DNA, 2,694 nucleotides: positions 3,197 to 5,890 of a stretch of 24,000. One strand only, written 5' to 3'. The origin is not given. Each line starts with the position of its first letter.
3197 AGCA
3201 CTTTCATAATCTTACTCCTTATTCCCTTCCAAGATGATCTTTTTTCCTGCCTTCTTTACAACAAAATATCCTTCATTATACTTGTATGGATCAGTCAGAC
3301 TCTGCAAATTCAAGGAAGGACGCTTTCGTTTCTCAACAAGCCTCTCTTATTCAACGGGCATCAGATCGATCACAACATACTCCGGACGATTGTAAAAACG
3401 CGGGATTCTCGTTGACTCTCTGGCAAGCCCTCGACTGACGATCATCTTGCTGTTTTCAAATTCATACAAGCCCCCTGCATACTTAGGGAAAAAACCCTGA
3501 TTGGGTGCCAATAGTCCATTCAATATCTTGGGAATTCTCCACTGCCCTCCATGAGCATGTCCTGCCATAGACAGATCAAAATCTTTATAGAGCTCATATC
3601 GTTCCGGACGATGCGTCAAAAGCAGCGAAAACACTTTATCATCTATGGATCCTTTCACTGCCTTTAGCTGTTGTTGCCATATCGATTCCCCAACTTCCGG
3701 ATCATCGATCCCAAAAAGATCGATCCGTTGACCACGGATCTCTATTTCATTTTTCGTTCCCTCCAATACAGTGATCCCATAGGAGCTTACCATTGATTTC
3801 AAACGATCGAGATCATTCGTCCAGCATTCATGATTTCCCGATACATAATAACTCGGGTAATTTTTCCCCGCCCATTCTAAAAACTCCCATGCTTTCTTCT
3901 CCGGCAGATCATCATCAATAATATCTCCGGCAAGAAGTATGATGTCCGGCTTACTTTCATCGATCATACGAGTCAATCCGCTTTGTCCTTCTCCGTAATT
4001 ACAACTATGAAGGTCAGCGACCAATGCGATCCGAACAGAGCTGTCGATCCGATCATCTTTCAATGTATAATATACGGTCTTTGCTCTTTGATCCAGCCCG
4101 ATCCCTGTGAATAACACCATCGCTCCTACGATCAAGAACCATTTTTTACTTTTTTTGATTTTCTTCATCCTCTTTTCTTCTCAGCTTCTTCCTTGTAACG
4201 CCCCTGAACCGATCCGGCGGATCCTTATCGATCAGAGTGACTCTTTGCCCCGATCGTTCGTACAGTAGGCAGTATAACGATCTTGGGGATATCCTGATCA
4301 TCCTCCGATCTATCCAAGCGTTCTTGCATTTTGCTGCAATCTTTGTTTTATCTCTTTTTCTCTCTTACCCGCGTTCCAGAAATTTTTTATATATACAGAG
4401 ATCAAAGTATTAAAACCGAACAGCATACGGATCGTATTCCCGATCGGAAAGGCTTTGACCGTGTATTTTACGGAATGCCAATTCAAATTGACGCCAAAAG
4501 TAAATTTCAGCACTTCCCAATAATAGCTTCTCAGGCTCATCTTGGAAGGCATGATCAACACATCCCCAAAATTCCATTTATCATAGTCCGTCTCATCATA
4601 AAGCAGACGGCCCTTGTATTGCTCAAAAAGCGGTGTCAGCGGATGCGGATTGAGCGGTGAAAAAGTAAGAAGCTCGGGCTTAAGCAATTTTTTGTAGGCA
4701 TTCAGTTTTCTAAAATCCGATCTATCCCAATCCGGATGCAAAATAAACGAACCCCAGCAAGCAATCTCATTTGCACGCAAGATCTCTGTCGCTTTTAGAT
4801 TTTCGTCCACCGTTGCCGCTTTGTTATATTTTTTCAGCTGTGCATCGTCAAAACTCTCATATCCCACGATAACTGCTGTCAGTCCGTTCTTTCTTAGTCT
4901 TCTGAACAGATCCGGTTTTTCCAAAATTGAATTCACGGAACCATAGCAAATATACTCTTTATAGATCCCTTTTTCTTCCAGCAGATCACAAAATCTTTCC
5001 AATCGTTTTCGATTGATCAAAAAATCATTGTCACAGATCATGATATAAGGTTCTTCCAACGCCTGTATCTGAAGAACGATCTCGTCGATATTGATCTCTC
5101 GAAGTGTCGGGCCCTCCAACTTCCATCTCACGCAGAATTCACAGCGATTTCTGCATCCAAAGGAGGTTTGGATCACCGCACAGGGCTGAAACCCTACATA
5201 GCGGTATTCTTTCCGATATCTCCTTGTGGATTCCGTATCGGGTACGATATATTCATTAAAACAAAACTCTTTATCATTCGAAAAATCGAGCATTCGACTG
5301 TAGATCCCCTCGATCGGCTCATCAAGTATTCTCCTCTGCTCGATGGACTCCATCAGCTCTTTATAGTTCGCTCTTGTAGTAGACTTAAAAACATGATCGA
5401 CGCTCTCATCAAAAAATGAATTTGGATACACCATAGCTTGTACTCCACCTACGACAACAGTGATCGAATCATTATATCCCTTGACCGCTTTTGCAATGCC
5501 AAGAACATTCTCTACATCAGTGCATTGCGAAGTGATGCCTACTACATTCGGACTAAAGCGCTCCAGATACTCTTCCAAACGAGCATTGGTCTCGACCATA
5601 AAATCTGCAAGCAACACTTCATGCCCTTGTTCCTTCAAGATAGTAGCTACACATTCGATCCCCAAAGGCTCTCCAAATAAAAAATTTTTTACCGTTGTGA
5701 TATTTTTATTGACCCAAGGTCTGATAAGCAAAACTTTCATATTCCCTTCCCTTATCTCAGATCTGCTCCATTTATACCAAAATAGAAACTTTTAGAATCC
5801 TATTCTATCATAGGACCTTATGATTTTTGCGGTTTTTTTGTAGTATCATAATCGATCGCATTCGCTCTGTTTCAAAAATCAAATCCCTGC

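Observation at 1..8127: Orphan operon: three paralogous B12-dependent radical SAM enzymes, a SAM methyltransferase, a membrane metallophosphoesterase and two GNAT/FemAB-fold acyltransferases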

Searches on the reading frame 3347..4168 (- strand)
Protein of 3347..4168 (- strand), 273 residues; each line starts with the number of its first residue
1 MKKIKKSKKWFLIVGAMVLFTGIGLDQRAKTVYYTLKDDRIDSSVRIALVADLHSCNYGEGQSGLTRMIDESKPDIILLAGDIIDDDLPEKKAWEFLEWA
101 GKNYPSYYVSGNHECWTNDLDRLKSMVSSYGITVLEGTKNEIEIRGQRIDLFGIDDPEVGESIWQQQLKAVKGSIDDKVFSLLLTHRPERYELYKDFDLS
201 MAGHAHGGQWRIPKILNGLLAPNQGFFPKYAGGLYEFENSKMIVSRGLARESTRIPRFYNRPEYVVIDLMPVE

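Call 8: search_protein_families(library=pfam, proteins=[window:3347-4168:-], max_evalue=0.01)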
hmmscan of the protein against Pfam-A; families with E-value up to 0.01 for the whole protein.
window:3347-4168:- (273 aa): 2 families
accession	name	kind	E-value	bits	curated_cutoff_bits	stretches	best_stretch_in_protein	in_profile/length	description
PF00149.33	Metallophos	-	4e-11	44.2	21.5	1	46-206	2-189/191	Calcineurin-like phosphoesterase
PF12850.12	Metallophos_2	-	6.6e-06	26.6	27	1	46-152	2-87/154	Calcineurin-like phosphoesterase superfamily domain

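Call 9: search_protein_families(library=ncbifam, proteins=[window:3347-4168:-], max_evalue=0.01)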
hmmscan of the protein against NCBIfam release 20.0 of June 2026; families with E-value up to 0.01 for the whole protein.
window:3347-4168:- (273 aa): 6 families
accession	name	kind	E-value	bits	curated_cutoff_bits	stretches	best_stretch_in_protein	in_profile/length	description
NF008460.0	PRK11340.1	equivalog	1.2e-22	80.6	188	1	43-269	48-270/271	phosphodiesterase YaeI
NF033458.1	lipid_A_LpxG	equivalog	9.4e-08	31.7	350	1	175-269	219-318/321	UDP-2,3-diacylglucosamine diphosphatase LpxG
TIGR00619.1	sbcd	subfamily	0.00018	21.4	77.65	1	66-140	32-111/252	exonuclease subunit SbcD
TIGR03729.1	acc_ester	subfamily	0.0005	19.5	148.25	1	46-127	1-86/239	putative phosphoesterase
NF041753.2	sbcd_Staph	equivalog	0.00099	18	480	1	67-100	33-66/375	exonuclease subunit SbcD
TIGR04123.1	P_estr_lig_assc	hypoth_equivalog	0.0022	17.4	150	0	65-119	56-114/207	ligase-associated DNA damage response endonuclease PdeM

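Call 63: search_solved_structures(query=window:3347-4168:-, max_evalue=0.001)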
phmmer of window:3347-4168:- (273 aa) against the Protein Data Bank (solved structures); distinct sequences matched with E-value up to 0.001: 0.

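Call 95: search_protein_families(library=padloc, proteins=[window:3347-4168:-], max_evalue=0.001)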
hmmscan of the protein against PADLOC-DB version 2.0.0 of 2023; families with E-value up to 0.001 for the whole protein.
window:3347-4168:- (273 aa): 1 family
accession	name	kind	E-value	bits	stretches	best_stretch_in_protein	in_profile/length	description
PDLC04908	PDC-S10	-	9.7e-06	23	1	40-155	5-108/223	-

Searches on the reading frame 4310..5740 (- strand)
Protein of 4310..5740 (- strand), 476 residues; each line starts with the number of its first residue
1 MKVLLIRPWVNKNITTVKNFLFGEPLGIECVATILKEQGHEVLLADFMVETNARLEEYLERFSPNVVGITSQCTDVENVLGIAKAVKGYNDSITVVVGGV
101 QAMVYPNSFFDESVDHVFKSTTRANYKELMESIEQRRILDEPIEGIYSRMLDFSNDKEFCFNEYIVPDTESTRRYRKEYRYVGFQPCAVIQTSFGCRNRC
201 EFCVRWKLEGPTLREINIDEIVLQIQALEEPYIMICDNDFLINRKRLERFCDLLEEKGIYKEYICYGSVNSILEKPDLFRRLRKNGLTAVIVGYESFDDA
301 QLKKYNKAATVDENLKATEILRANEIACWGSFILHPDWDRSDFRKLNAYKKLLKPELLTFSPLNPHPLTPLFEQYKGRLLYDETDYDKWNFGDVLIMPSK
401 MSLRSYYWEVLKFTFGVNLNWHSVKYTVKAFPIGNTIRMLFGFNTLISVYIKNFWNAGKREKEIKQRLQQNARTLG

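Call 8: search_protein_families(library=pfam, proteins=[window:4310-5740:-], max_evalue=0.01)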
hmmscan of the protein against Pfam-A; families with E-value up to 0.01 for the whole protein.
window:4310-5740:- (476 aa): 2 families
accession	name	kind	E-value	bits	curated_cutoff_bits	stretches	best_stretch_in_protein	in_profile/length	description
PF04055.27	Radical_SAM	-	4.2e-17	63.3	29.5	1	191-345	2-161/166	Radical SAM superfamily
PF02310.24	B12-binding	-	1.5e-15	57.6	32.1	1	23-116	12-107/121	B12 binding domain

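Call 9: search_protein_families(library=ncbifam, proteins=[window:4310-5740:-], max_evalue=0.01)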
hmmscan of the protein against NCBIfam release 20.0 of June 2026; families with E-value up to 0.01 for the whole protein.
window:4310-5740:- (476 aa): 21 families
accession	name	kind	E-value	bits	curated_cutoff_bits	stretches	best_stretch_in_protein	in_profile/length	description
TIGR04367.1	HpnR_B12_rSAM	equivalog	8.2e-53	179.6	650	1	1-444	1-448/490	hopanoid C-3 methylase HpnR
TIGR02026.1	BchE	equivalog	5.8e-30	104.6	481.35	1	25-412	22-418/497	magnesium-protoporphyrin IX monomethyl ester anaerobic oxidative cyclase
TIGR04072.2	rSAM_ladder_B12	equivalog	4.3e-20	71.8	360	1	25-334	18-329/443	lipid biosynthesis B12-binding/radical SAM protein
TIGR04479.1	bcpD_PhpK_rSAM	subfamily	2.4e-17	62.5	600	1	27-334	74-389/504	PhpK family radical SAM P-methyltransferase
TIGR03471.1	HpnJ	equivalog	2.9e-15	56.1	577.6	1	81-378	86-390/472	hopanoid biosynthesis associated radical SAM protein HpnJ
NF040546.1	rSAM_CUAEP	equivalog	6.6e-12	44.9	500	1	24-341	12-328/468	CUAEP/CCAEP-tail radical SAM (seleno)protein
NF040542.1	rSAM_RCCLKC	equivalog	6.8e-11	42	450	1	25-350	13-344/423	arsinothricin biosynthesis radical SAM protein ArsL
TIGR04385.1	B12_rSAM_cofa1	equivalog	1.1e-08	34.7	450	1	25-328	20-338/438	B12 lower ligand biosynthesis radical SAM protein BzaD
TIGR03975.1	rSAM_ocin_1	subfamily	2.4e-08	32.9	281.85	1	57-337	122-414/606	RiPP maturation radical SAM C-methyltransferase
TIGR04014.1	B12_SAM_MJ_0865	equivalog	4.2e-08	32.4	360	1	189-371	162-354/434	methyl-coenzyme M reductase glutamine C-methyltransferase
TIGR04013.1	B12_SAM_MJ_1487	hypoth_equivalog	2.5e-07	29.9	251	1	46-227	26-191/382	TIGR04013 family B12-binding domain/radical SAM domain-containing protein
NF038361.1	rSAM_Sden_1168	equivalog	4e-06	25.7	575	1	30-115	104-193/560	Sden_1168 family B12-binding radical SAM P-methyltransferase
TIGR04434.1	rSAM_Pput_1520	hypoth_equivalog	0.00027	19.6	550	1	245-330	323-414/515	B12-binding domain/radical SAM domain-containing protein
TIGR01579.1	MiaB-like-C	equivalog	0.00028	20.3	357.05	1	84-230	57-182/416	tRNA (N(6)-L-threonylcarbamoyladenosine(37)-C(2))-methylthiotransferase MtaB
NF033070.1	rSAM_AprD4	equivalog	0.0011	18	500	1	188-300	197-311/456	AprD4 family radical SAM diol-dehydratase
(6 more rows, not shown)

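Call 29: search_solved_structures(query=window:4310-5740:-, max_evalue=0.01)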
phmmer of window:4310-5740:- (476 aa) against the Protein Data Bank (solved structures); distinct sequences matched with E-value up to 0.01: 1.
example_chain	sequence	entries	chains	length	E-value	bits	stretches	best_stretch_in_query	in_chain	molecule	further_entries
5ul2_A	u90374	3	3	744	0.0036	19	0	34-335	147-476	OxsB protein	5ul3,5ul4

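Call 95: search_protein_families(library=padloc, proteins=[window:4310-5740:-], max_evalue=0.001)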
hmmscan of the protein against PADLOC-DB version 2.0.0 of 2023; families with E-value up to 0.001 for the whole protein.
window:4310-5740:- (476 aa): 0 families
